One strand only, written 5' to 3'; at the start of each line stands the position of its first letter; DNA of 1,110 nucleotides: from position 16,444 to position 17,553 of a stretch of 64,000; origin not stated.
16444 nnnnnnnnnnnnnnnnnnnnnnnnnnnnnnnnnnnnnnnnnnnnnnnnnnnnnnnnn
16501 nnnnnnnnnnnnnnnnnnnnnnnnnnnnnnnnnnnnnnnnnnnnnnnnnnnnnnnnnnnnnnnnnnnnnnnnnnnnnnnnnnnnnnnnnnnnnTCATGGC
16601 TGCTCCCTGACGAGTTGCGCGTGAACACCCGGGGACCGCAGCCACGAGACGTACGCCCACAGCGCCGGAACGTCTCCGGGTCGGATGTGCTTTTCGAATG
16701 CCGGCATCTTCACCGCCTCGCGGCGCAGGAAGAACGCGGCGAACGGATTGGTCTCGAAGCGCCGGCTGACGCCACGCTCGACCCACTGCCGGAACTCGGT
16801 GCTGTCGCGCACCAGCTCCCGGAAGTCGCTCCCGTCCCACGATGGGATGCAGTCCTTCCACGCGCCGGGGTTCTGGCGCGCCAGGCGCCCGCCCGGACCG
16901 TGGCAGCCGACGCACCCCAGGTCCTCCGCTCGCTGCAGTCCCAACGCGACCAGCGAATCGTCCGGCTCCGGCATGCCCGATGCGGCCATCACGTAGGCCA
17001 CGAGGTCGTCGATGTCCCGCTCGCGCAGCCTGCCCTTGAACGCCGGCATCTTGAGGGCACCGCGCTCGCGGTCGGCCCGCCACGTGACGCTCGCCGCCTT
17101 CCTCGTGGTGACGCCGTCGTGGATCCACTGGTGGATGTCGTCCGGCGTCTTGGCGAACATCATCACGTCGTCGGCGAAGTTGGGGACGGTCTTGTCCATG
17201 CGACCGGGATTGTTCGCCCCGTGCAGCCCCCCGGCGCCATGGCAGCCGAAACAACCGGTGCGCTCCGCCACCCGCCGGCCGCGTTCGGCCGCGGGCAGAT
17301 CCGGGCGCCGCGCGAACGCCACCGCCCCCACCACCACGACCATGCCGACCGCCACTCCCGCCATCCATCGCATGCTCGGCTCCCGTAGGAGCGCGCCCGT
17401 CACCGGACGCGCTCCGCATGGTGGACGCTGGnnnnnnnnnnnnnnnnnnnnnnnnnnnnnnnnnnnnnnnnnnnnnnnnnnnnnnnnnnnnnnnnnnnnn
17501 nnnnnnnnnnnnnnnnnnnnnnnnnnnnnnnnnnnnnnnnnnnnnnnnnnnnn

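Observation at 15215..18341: Translationally coupled diheme cytochrome c / His-Met-rich outer-membrane beta-barrel pair, preceded by small His-rich and Cys-rich secreted proteins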

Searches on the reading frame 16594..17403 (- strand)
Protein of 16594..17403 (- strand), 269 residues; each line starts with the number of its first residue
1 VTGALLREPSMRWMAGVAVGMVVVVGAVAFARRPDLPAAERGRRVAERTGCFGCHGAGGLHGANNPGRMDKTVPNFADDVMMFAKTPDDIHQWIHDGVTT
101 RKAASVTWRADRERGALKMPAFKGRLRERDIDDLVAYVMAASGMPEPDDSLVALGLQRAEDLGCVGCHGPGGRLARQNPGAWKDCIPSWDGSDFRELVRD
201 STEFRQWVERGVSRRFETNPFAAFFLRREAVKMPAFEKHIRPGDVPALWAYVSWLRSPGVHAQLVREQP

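Call 4: search_protein_families(library=pfam, proteins=[window:16594-17403:-], max_evalue=0.1)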
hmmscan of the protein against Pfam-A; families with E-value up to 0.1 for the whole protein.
window:16594-17403:- (269 aa): 4 families
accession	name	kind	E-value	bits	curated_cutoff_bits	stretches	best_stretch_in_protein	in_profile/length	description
PF00034.26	Cytochrom_C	-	6.5e-12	47.1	21.3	1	39-140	1-88/90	Cytochrome c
PF13442.11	Cytochrome_CBB3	-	2.7e-10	40.9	27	1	38-138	2-68/68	Cytochrome C oxidase, cbb3-type, subunit III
PF09699.15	Paired_CXXCH_1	-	0.0068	16.5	20.6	0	48-74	7-29/41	Doubled CXXCH motif (Paired_CXXCH_1)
PF11021.13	DUF2613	-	0.0078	16.7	22.1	1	15-40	12-37/55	Protein of unknown function (DUF2613)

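Call 5: search_protein_families(library=ncbifam, proteins=[window:16594-17403:-], max_evalue=0.1)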
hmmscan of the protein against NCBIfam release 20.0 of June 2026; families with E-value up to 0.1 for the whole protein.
window:16594-17403:- (269 aa): 8 families
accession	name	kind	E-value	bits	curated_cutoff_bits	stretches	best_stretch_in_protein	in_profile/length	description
TIGR00782.1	ccoP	equivalog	1.9e-17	63.5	179.95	2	61-199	122-249/285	cytochrome-c oxidase, cbb3-type subunit III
NF045930.1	Cytc6PetJCyano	equivalog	1e-06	28.6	135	1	114-141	78-105/110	cytochrome c6 PetJ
NF040971.1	cytc_ExtS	equivalog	0.00079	18.7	100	0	24-62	63-100/262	selenite/tellurite reduction operon c-type cytochrome lipoprotein ExtS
NF049874.1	PdsA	exception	0.0012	18.7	330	1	84-177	52-144/198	periplasmic diheme shuttle PdsA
NF011054.0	PRK14486.1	equivalog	0.0042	16.6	447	1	35-140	211-289/294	putative bifunctional cbb3-type cytochrome c oxidase subunit II/cytochrome c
TIGR03508.1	decahem_SO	subfamily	0.0081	15.7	192.2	0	46-67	32-51/258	DmsE family decaheme c-type cytochrome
NF052248.1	SorU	equivalog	0.0083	16.4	100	0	114-138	48-72/72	SorU family sulfite dehydrogenase c-type cytochrome subunit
NF033864.1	cytochrome579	equivalog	0.098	12.4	280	0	41-98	51-109/179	cytochrome 579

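Call 41: find_homologous_proteins(query=window:16594-17403:-)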
Query window:16594-17403:- (269 aa): 1179 proteins with E <= 0.001 among 8000 candidates; the best 120 are listed.
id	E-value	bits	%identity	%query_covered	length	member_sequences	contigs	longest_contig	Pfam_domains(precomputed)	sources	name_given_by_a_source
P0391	1.1e-161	555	91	96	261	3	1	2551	PF13442.12,PF00034.27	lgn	-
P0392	5.9e-136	471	77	97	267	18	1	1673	PF13442.12,PF00034.27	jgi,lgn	jgi:mono/diheme cytochrome c family protein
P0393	7.1e-134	464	74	96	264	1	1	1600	PF13442.12,PF00034.27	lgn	-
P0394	4.0e-133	461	78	93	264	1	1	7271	PF13442.12,PF00034.27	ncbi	-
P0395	1.8e-132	459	74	94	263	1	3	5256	PF13442.12,PF00034.27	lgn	-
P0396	1.8e-132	459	78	93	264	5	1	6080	PF13442.12,PF00034.27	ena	-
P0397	6.2e-132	457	75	96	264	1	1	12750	PF13442.12,PF00034.27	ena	-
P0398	2.6e-130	452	78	94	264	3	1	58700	PF13442.12,PF00034.27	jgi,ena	jgi:mono/diheme cytochrome c family protein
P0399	3.8e-130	452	78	89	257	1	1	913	PF13442.12,PF00034.27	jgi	jgi:mono/diheme cytochrome c family protein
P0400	3.9e-130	452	76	93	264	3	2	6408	PF13442.12,PF00034.27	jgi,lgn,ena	-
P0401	6.9e-130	451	77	92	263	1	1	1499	PF13442.12,PF00034.27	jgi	-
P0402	7.2e-130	451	74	94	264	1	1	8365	PF13442.12,PF00034.27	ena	-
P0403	1.8e-129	449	72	96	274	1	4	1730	PF13442.12,PF00034.27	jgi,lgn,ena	-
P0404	2.6e-129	449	75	94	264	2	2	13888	PF13442.12,PF00034.27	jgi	jgi:mono/diheme cytochrome c family protein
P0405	2.7e-129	449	74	92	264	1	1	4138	PF13442.12,PF00034.27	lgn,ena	-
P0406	3.8e-129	448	77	92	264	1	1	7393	PF13442.12,PF00034.27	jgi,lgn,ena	-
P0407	4.7e-129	448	75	93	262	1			PF13442.12,PF00034.27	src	-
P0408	6.8e-129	448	75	87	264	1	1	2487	PF13442.12,PF00034.27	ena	-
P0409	1.2e-128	447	74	92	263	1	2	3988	PF13442.12,PF00034.27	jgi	jgi:mono/diheme cytochrome c family protein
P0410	1.6e-128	446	75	94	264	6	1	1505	PF13442.12,PF00034.27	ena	-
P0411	3.7e-128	445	77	92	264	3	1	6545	PF13442.12,PF00034.27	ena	-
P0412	3.8e-128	445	77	86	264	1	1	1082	PF13442.12,PF00034.27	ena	-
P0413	4.0e-128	445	77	85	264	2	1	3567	PF13442.12,PF00034.27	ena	-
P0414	6.4e-128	444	79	84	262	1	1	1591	PF13442.12,PF00034.27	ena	-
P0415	1.2e-127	443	79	84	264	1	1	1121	PF13442.12,PF00034.27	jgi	jgi:mono/diheme cytochrome c family protein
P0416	2.2e-127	443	75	93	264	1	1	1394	PF13442.12,PF00034.27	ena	-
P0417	2.5e-127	442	78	88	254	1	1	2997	PF13442.12,PF00034.27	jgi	jgi:mono/diheme cytochrome c family protein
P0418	2.6e-127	442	78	84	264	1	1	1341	PF13442.12,PF00034.27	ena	-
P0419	4.1e-127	442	74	96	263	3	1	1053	PF13442.12,PF00034.27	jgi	-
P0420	4.3e-127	442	75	88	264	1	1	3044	PF13442.12,PF00034.27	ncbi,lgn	-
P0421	8.7e-127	441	74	92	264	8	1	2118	PF13442.12,PF00034.27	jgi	-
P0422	1.1e-126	440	73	93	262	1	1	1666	PF13442.12,PF00034.27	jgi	jgi:mono/diheme cytochrome c family protein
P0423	1.2e-126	440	74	92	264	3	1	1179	PF13442.12,PF00034.27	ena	-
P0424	1.3e-126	440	75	93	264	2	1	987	PF13442.12,PF00034.27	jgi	-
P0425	1.9e-126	439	74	93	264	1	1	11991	PF13442.12,PF00034.27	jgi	jgi:mono/diheme cytochrome c family protein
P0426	2.1e-126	439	73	94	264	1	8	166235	PF13442.12,PF00034.27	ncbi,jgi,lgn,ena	-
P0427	4.4e-126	438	79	85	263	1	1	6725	PF13442.12,PF00034.27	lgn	-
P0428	1.6e-125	436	77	86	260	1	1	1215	PF13442.12,PF00034.27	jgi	-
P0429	1.8e-125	436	71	94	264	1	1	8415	PF13442.12,PF00034.27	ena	-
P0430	2.4e-125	436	77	92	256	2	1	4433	PF13442.12,PF00034.27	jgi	jgi:mono/diheme cytochrome c family protein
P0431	2.6e-125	436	77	86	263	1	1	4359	PF13442.12,PF00034.27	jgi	jgi:mono/diheme cytochrome c family protein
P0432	2.6e-125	436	74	93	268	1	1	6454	PF13442.12,PF00034.27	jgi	jgi:mono/diheme cytochrome c family protein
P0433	2.6e-125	436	76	92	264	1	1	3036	PF13442.12,PF00034.27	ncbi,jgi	-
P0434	2.9e-125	436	74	92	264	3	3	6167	PF13442.12,PF00034.27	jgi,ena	-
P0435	4.0e-125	435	74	92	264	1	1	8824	PF13442.12,PF00034.27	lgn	-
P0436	1.1e-124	434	71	97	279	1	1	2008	PF13442.12,PF00034.27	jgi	jgi:mono/diheme cytochrome c family protein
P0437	1.1e-124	434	73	92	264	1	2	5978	PF13442.12,PF00034.27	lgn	-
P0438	7.5e-124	431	72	94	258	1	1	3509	PF13442.12,PF00034.27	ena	-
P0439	1.0e-123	431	74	94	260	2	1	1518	PF13442.12,PF00034.27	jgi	-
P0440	1.2e-123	430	73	92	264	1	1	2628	PF13442.12,PF00034.27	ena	-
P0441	4.5e-123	428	72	93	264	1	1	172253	PF13442.12,PF00034.27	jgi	jgi:mono/diheme cytochrome c family protein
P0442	5.9e-123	428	74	89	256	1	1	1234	PF13442.12,PF00034.27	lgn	-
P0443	1.5e-122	427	75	89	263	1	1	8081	PF13442.12,PF00034.27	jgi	jgi:mono/diheme cytochrome c family protein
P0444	5.8e-122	425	73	92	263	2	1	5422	PF13442.12,PF00034.27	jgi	-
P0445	1.5e-121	423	72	93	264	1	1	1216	PF13442.12,PF00034.27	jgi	jgi:mono/diheme cytochrome c family protein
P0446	1.6e-121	423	74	84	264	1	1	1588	PF13442.12,PF00034.27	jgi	jgi:mono/diheme cytochrome c family protein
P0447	3.0e-121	422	77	84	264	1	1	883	PF13442.12,PF00034.27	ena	-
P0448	3.9e-120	419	70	92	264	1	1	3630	PF13442.12,PF00034.27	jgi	jgi:mono/diheme cytochrome c family protein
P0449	4.0e-120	419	72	93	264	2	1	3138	PF13442.12,PF00034.27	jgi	jgi:mono/diheme cytochrome c family protein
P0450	5.2e-120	418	72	93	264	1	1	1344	PF13442.12,PF00034.27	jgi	jgi:mono/diheme cytochrome c family protein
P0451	1.9e-119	417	72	89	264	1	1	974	PF13442.12,PF00034.27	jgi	jgi:mono/diheme cytochrome c family protein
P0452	2.3e-119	416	72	91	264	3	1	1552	PF13442.12,PF00034.27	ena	-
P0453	8.7e-119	414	72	92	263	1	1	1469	PF13442.12,PF00034.27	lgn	-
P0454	9.7e-119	414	74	86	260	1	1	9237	PF13442.12,PF00034.27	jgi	jgi:mono/diheme cytochrome c family protein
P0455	5.2e-118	412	72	88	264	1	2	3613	PF13442.12,PF00034.27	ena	-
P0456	2.2e-117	410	76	85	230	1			PF13442.12,PF00034.27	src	-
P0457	2.5e-117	410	70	92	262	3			PF13442.12,PF00034.27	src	-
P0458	3.2e-117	409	72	92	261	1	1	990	PF13442.12,PF00034.27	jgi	jgi:mono/diheme cytochrome c family protein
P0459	7.5e-117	408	74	84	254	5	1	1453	PF13442.12,PF00034.27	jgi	jgi:mono/diheme cytochrome c family protein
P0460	8.1e-117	408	77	79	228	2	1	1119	PF13442.12,PF00034.27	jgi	-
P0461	1.1e-116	407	71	92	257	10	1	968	PF13442.12,PF00034.27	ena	-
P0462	1.3e-116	407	68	93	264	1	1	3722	PF13442.12,PF00034.27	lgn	-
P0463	1.4e-116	407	69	92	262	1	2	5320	PF13442.12,PF00034.27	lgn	-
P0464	2.1e-116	407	70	92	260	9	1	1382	PF13442.12,PF00034.27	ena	-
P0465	2.7e-116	406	70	92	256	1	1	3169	PF13442.12,PF00034.27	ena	-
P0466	6.1e-116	405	69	92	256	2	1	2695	PF13442.12,PF00034.27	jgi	jgi:mono/diheme cytochrome c family protein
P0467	1.5e-115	404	75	86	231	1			PF13442.12,PF00034.27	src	-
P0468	2.6e-115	403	69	93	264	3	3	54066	PF13442.12,PF00034.27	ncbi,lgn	-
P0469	5.8e-115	402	72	86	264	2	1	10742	PF13442.12,PF00034.27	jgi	jgi:mono/diheme cytochrome c family protein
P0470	1.2e-114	401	71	91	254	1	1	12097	PF13442.12,PF00034.27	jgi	jgi:mono/diheme cytochrome c family protein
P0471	1.9e-114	400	67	94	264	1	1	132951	PF13442.12,PF00034.27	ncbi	-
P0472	4.2e-114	399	72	86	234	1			PF13442.12,PF00034.27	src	-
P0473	4.2e-114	399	70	92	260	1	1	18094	PF13442.12,PF00034.27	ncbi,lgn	-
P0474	4.7e-114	399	76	80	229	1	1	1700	PF13442.12,PF00034.27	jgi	jgi:mono/diheme cytochrome c family protein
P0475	4.7e-114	399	67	96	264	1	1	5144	PF13442.12,PF00034.27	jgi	-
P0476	4.8e-114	399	69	91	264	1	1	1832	PF13442.12,PF00034.27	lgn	-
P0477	5.7e-114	399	68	92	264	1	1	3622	PF13442.12,PF00034.27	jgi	jgi:mono/diheme cytochrome c family protein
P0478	9.2e-114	398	68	94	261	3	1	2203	PF13442.12,PF00034.27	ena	-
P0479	1.0e-113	398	71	85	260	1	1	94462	PF13442.12,PF00034.27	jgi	jgi:mono/diheme cytochrome c family protein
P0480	3.2e-113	396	69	90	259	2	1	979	PF13442.12,PF00034.27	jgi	-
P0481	1.7e-112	394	71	86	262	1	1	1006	PF13442.12,PF00034.27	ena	-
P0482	1.9e-112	394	69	92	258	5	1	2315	PF13442.12,PF00034.27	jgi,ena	-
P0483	2.1e-112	393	68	92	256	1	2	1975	PF13442.12,PF00034.27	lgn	-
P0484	3.3e-111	389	67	92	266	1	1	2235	PF13442.12,PF00034.27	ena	-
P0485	6.5e-111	389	68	92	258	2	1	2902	PF13442.12,PF00034.27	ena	-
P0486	7.5e-111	388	70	86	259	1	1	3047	PF13442.12,PF00034.27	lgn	-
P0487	1.2e-110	388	70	86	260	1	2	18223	PF13442.12,PF00034.27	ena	-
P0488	1.4e-110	387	69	93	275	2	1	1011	PF13442.12,PF00034.27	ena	-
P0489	1.7e-110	387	66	92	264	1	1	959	PF13442.12,PF00034.27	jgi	-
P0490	1.7e-110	387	66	93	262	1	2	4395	PF13442.12,PF00034.27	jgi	jgi:mono/diheme cytochrome c family protein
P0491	2.8e-110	386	68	85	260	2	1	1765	PF13442.12,PF00034.27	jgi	jgi:mono/diheme cytochrome c family protein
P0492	4.0e-110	386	73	85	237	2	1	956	PF13442.12,PF00034.27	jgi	jgi:mono/diheme cytochrome c family protein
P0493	4.3e-110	386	68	92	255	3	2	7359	PF13442.12,PF00034.27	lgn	-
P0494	6.3e-110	385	66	95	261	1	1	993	PF13442.12,PF00034.27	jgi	jgi:mono/diheme cytochrome c family protein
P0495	1.1e-109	385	67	91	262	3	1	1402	PF13442.12,PF00034.27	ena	-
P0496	1.1e-109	384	64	96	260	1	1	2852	PF13442.12,PF00034.27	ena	-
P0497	2.1e-109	384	67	92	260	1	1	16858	PF13442.12,PF00034.27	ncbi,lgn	-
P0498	2.1e-109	384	71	84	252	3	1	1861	PF13442.12,PF00034.27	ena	-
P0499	4.7e-109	382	67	93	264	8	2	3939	PF13442.12,PF00034.27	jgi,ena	-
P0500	5.8e-109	382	68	88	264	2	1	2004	PF13442.12,PF00034.27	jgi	-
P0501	6.2e-109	382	68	86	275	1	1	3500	PF13442.12,PF00034.27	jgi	jgi:mono/diheme cytochrome c family protein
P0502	7.0e-109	382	65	94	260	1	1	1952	PF13442.12,PF00034.27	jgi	jgi:mono/diheme cytochrome c family protein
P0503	7.2e-109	382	68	92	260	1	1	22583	PF13442.12,PF00034.27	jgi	jgi:mono/diheme cytochrome c family protein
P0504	8.0e-109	382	69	85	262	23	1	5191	PF13442.12,PF00034.27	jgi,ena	-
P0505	8.4e-109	382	64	96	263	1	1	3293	PF13442.12,PF00034.27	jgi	jgi:mono/diheme cytochrome c family protein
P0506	9.6e-109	381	76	80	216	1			PF13442.12,PF00034.27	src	-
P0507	1.4e-108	381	69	86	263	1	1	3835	PF13442.12,PF00034.27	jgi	jgi:mono/diheme cytochrome c family protein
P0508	1.7e-108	381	68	89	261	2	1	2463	PF13442.12,PF00034.27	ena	-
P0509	2.3e-108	380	68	84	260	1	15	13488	PF13442.12,PF00034.27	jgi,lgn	-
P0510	2.8e-108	380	68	91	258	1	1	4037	PF13442.12,PF00034.27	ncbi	-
